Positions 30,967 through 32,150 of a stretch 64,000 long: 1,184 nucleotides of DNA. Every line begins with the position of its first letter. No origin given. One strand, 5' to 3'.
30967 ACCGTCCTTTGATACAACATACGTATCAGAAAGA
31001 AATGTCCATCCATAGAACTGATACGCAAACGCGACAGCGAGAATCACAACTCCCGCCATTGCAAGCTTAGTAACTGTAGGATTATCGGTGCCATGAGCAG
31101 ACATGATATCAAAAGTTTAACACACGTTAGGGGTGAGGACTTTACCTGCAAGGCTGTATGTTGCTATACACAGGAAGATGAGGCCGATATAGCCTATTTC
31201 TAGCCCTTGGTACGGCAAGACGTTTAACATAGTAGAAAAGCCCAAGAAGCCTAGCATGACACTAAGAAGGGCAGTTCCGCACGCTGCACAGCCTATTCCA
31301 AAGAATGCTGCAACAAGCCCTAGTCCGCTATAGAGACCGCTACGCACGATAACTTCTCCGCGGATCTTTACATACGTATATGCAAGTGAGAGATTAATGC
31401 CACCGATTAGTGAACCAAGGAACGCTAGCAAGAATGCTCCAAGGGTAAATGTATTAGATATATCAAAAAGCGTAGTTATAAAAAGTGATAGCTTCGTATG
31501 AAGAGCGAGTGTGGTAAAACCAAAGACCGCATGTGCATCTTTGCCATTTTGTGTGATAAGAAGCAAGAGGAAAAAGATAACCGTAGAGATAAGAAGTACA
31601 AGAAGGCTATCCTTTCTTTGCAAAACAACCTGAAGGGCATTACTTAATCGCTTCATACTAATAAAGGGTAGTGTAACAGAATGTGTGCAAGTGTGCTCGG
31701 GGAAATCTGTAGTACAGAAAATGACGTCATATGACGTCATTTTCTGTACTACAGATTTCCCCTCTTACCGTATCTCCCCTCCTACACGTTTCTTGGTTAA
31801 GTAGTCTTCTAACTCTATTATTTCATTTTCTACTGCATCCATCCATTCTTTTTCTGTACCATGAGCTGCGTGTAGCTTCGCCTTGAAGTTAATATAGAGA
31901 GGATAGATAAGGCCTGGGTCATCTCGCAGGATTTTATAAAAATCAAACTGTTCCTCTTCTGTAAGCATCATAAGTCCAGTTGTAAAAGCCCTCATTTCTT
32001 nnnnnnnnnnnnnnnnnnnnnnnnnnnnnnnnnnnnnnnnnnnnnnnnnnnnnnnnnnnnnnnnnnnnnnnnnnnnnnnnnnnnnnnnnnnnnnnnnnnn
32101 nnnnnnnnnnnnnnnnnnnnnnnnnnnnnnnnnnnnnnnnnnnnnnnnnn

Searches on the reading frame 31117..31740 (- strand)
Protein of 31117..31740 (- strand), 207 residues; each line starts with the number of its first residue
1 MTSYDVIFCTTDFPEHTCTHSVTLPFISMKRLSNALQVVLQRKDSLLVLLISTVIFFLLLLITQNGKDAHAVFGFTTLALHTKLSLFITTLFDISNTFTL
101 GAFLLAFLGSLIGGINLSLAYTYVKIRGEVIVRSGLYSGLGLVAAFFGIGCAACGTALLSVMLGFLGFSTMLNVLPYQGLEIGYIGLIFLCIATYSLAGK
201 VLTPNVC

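Call 11: search_protein_families(library=pfam, proteins=[window:31117-31656:-], max_evalue=0.01)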
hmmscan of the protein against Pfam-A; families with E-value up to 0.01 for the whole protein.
window:31117-31656:- (179 aa): 0 families

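Call 41: search_protein_families(library=ncbifam, proteins=[window:31117-31656:-], max_evalue=0.01)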
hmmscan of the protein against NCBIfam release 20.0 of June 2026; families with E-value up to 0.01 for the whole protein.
window:31117-31656:- (179 aa): 0 families

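Call 57: find_encoding_contigs(protein=window:31117-31740:-, flank=1500, max_places=10)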
Protein window:31117-31740:- (207 aa): no gene with exactly this product is on record in the collection.

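Call 58: find_encoding_contigs(protein=window:31117-31656:-, flank=1500, max_places=10)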
Protein window:31117-31656:- (179 aa): no gene with exactly this product is on record in the collection.

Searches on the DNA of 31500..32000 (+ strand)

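Call 12: search_dna_similar(query=window:31500-32000:+, collection=phages, mode=distant)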
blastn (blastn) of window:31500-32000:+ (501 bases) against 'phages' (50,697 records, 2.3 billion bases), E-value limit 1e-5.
No match.
